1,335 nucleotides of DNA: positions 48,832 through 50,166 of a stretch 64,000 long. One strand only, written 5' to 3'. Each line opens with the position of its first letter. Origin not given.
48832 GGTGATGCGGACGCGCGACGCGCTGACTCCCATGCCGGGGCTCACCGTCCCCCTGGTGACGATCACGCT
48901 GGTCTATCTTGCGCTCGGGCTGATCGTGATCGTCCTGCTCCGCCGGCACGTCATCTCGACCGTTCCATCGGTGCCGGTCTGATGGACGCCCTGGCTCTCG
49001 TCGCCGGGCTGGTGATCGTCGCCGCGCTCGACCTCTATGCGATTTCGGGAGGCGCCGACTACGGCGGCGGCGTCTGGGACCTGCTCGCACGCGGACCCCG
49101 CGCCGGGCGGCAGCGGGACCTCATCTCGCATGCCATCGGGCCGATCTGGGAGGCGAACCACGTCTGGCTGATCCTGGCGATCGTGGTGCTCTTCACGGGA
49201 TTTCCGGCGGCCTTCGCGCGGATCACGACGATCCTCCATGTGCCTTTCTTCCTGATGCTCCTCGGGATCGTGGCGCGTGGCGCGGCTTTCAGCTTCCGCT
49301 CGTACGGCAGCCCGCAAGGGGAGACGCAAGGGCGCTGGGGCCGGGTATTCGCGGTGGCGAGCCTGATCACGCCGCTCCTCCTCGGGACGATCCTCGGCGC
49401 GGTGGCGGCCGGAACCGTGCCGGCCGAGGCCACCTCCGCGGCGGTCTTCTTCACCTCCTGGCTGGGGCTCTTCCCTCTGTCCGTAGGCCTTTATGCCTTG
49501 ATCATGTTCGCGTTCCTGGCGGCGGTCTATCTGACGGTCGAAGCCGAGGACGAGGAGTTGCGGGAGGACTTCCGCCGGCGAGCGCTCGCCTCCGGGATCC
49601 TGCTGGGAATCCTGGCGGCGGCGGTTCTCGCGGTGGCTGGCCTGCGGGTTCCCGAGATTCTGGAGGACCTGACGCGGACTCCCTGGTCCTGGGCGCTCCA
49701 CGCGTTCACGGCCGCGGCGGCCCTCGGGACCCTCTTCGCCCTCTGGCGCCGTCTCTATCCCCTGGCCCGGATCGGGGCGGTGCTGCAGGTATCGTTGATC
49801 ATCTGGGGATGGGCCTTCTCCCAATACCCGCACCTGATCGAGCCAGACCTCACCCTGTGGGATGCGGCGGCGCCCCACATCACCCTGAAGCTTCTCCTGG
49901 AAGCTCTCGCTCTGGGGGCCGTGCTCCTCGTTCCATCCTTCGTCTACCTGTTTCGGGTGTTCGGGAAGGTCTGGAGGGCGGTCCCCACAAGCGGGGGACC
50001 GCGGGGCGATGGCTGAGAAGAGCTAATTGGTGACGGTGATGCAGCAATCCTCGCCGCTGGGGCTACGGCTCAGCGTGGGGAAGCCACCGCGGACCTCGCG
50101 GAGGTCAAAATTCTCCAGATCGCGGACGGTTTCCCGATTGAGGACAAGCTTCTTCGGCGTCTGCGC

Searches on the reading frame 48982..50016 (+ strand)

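Call 94: search_protein_families(library=pfam, proteins=[window:48982-50016:+], max_evalue=0.00001)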
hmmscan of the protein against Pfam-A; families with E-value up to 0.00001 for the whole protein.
window:48982-50016:+ (344 aa): 1 family
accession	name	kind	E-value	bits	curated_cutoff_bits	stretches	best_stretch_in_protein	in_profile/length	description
PF02322.20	Cyt_bd_oxida_II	-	2.3e-70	237.8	35.6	1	5-327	2-302/302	Cytochrome bd terminal oxidase subunit II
